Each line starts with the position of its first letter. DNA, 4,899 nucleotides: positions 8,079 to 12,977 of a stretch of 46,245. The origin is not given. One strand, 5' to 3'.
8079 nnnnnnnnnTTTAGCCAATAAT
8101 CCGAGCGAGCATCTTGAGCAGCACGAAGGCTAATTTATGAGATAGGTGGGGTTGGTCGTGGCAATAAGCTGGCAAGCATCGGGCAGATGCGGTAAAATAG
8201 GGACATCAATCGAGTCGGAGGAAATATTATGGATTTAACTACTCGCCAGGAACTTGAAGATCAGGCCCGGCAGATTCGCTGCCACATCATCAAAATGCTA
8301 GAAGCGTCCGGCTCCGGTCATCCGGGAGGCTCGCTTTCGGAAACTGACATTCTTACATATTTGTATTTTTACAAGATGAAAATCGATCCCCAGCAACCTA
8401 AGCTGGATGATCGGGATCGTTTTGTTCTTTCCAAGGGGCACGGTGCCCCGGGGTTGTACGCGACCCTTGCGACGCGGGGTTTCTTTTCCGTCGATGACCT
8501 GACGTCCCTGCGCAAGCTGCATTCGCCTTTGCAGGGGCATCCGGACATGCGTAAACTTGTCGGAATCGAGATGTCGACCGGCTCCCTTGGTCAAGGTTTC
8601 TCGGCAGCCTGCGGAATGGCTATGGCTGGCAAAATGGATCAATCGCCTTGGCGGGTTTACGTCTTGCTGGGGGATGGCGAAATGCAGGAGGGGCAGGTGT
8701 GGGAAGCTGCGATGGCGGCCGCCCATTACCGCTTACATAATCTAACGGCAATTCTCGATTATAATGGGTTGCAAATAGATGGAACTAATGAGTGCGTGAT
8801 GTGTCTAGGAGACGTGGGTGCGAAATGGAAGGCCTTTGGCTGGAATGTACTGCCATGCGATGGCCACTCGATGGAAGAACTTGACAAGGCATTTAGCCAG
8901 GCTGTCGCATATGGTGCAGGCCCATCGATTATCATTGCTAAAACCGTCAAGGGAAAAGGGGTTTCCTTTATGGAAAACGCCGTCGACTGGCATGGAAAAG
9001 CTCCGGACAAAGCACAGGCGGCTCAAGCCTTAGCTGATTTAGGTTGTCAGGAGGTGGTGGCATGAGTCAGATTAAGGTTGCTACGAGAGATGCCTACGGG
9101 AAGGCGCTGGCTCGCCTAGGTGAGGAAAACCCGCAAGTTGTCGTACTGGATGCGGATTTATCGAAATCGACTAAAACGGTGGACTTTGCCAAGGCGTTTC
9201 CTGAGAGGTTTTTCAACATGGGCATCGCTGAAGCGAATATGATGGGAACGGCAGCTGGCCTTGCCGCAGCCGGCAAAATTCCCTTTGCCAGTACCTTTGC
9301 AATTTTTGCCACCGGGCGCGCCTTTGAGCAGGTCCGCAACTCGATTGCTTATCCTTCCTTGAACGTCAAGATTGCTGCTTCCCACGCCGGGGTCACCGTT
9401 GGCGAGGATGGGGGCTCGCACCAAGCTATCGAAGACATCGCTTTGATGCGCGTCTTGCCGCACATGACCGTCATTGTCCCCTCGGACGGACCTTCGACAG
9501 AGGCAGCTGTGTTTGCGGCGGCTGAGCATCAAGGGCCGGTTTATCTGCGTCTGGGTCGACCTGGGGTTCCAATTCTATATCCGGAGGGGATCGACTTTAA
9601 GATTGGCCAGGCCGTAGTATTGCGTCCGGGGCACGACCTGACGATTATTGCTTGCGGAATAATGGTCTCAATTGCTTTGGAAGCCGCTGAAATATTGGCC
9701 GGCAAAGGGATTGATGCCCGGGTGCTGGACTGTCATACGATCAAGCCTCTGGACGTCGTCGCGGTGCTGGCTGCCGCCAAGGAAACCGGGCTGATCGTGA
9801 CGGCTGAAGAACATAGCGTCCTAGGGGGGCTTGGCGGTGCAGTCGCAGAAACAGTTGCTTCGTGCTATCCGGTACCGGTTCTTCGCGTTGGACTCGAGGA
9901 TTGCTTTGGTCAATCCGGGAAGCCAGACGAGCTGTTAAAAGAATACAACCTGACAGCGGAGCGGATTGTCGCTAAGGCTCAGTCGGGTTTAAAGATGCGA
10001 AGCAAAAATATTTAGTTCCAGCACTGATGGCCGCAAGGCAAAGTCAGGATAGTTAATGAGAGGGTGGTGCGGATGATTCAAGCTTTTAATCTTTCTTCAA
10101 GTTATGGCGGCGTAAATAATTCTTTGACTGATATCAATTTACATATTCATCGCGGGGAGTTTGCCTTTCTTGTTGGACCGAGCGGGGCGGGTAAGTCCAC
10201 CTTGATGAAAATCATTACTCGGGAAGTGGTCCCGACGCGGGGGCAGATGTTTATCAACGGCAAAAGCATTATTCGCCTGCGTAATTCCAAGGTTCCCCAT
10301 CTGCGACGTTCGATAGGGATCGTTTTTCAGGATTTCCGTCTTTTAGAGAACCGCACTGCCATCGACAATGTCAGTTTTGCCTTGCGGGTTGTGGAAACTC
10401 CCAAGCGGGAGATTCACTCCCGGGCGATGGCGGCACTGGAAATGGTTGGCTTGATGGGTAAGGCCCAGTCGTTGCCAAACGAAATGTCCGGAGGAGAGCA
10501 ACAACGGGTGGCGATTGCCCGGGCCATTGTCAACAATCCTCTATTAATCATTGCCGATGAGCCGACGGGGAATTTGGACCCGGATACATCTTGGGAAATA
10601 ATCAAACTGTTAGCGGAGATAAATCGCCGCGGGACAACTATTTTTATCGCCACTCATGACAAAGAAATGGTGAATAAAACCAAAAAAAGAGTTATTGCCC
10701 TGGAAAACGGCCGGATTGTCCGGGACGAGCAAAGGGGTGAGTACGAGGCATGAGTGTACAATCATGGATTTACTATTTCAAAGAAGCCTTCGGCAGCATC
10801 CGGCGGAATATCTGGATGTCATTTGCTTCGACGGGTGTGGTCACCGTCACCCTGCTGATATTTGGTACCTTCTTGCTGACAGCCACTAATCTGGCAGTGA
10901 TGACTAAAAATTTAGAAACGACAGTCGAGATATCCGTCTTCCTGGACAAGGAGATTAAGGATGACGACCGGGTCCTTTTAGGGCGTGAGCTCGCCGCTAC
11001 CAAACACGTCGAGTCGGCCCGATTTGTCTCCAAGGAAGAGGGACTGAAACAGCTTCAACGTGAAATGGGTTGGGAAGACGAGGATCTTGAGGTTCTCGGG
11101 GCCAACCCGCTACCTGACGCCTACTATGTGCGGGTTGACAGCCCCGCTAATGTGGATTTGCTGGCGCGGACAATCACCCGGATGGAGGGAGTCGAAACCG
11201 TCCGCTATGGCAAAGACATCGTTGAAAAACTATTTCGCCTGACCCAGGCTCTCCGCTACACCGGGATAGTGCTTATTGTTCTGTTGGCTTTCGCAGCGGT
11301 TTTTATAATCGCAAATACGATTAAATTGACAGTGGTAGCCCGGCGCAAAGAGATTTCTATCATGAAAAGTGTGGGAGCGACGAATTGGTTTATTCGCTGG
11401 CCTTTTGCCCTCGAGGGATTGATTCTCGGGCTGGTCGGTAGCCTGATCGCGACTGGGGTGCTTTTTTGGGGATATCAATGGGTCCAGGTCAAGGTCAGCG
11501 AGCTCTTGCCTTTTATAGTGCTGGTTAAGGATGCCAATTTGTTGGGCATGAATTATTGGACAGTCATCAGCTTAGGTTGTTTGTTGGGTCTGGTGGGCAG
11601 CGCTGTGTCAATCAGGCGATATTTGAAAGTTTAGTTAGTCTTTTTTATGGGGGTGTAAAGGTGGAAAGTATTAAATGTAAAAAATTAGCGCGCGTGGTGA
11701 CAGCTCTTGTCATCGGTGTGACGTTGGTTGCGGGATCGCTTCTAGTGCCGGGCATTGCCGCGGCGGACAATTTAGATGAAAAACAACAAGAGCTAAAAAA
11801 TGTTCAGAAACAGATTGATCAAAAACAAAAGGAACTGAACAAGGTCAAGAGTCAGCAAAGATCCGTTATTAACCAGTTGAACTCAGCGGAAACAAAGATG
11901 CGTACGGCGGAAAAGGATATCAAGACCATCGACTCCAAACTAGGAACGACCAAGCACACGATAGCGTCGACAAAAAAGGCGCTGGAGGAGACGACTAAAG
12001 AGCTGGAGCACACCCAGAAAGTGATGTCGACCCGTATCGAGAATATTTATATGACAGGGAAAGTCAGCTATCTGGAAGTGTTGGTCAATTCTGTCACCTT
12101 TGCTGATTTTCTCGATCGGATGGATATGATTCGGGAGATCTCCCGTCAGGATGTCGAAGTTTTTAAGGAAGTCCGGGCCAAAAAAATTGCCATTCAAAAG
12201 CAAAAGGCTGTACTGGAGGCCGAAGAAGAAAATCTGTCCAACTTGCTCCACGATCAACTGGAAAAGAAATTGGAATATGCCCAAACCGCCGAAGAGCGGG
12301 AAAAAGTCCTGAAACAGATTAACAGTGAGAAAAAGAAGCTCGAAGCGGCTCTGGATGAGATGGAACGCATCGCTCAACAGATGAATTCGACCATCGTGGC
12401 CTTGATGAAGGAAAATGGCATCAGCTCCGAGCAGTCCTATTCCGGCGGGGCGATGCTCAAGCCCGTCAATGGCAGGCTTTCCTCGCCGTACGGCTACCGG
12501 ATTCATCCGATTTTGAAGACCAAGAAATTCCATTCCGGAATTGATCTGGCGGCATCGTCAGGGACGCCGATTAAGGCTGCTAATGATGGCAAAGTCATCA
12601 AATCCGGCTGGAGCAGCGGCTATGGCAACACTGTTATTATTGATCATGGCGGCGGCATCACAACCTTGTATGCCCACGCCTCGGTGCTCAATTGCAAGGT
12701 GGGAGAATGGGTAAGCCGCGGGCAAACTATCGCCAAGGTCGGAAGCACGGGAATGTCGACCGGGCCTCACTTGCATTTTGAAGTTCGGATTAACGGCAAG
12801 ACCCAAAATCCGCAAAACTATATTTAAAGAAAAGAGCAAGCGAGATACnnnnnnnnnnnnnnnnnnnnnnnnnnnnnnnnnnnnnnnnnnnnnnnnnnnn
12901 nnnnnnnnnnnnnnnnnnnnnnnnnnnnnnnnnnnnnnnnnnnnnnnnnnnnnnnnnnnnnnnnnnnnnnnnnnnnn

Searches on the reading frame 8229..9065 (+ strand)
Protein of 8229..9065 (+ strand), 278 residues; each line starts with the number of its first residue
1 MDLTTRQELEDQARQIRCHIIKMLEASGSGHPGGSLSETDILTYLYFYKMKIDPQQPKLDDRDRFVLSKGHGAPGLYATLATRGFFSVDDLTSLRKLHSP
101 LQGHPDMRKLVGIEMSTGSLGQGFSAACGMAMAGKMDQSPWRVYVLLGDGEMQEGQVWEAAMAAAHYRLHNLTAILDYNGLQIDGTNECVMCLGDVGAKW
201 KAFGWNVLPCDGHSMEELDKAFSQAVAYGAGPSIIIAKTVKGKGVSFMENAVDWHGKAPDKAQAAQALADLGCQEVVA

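Call 9: search_protein_families(library=pfam, proteins=[window:8229-9065:+], max_evalue=0.001)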
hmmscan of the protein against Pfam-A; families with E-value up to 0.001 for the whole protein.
window:8229-9065:+ (278 aa): 4 families
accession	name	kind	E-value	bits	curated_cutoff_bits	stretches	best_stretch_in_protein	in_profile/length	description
PF00456.26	Transketolase_N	-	1.9e-57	195.2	22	1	13-273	6-277/334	Transketolase, thiamine diphosphate binding domain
PF13292.11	DXP_synthase_N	-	2.3e-09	37.4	21.2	1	5-184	14-176/274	1-deoxy-D-xylulose-5-phosphate synthase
PF00676.26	E1_dh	-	0.00011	21.8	22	1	114-170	97-153/300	Dehydrogenase E1 component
PF02775.26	TPP_enzyme_C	-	0.00014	22.1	21.9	0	114-177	24-81/151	Thiamine pyrophosphate enzyme, C-terminal TPP binding domain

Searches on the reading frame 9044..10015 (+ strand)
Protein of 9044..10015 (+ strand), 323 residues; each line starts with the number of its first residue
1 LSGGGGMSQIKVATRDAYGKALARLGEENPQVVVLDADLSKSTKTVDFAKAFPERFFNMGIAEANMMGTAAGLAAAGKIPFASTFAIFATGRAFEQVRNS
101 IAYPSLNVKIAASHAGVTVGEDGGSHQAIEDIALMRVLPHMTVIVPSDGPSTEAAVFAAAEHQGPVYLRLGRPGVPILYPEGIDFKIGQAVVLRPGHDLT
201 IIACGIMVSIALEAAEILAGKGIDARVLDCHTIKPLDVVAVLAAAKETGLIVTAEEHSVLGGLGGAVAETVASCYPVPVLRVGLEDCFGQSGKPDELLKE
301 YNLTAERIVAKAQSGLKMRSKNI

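Call 9: search_protein_families(library=pfam, proteins=[window:9044-10015:+], max_evalue=0.001)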
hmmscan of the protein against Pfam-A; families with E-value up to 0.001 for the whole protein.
window:9044-10015:+ (323 aa): 3 families
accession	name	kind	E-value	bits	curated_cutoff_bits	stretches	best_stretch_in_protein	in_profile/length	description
PF02779.29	Transket_pyr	-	8e-47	159.5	27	1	11-173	2-170/174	Transketolase, pyrimidine binding domain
PF02780.25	Transketolase_C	-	1.8e-34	118.8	25.9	1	188-308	1-124/124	Transketolase, C-terminal domain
PF22613.1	Transketolase_C_1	-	5.4e-06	27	27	1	197-236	12-51/113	Transketolase-like TK C-terminal domain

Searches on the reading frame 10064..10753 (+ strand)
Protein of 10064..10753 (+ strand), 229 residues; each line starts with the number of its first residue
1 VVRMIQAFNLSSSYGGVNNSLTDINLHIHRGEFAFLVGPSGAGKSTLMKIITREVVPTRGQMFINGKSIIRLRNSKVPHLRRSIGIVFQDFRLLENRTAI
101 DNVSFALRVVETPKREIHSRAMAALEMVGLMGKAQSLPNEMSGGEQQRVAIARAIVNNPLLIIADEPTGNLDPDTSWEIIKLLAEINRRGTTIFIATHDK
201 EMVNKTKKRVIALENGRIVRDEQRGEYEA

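Call 9: search_protein_families(library=pfam, proteins=[window:10064-10753:+], max_evalue=0.001)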
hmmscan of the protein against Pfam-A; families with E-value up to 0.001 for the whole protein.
window:10064-10753:+ (229 aa): 7 families
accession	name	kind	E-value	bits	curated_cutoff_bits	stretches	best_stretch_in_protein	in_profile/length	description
PF00005.33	ABC_tran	-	1.2e-35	123.5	25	1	21-168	1-136/137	ABC transporter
PF13304.12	AAA_21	-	4.1e-08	34.1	27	0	33-51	1-19/304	AAA domain, putative AbiEii toxin, Type IV TA system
PF02463.25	SMC_N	-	1.3e-07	31.8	40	1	31-209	24-208/220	RecF/RecN/SMC N terminal domain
PF13191.12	AAA_16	-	0.00011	23.2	32.6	1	28-71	21-63/167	AAA ATPase domain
PF13555.12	AAA_29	-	0.00031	20.9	27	1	26-59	17-50/61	P-loop containing region of AAA domain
PF03193.22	RsgA_GTPase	-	0.00089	19.6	30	0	21-54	97-129/174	RsgA GTPase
PF20720.3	nSTAND3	-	0.0009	19.4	27.2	0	28-64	14-49/155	Novel STAND NTPase 3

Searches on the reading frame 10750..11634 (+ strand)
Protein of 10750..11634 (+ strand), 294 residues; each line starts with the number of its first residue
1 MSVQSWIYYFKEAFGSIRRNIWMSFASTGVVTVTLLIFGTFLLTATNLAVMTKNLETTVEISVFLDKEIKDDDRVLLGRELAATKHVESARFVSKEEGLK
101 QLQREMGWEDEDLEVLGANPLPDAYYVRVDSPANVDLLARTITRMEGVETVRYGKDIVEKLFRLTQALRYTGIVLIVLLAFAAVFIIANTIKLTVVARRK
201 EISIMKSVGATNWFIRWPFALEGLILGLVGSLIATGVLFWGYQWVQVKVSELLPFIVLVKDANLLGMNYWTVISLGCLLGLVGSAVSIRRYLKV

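Call 9: search_protein_families(library=pfam, proteins=[window:10750-11634:+], max_evalue=0.001)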
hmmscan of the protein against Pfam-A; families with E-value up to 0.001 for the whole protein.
window:10750-11634:+ (294 aa): 2 families
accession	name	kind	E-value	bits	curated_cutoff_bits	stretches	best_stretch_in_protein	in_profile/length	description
PF18075.7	FtsX_ECD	-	6.3e-21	75.2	23.5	1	59-151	1-96/96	FtsX extracellular domain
PF02687.27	FtsX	-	6.2e-17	62.2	25.5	1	173-293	1-117/120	FtsX-like permease C-terminal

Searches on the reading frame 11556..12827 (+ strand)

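Call 9: search_protein_families(library=pfam, proteins=[window:11556-12827:+], max_evalue=0.001)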
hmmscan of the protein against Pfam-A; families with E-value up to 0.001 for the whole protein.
window:11556-12827:+ (423 aa): 2 families
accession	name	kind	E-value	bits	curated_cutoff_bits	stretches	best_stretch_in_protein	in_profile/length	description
PF01551.29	Peptidase_M23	-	4.4e-38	129.8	28.7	1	324-419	1-96/96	Peptidase family M23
PF24568.1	CC_PcsB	-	1.3e-10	41.4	27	1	144-215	2-74/75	Peptidoglycan hydrolase PcsB, coiled-coil domain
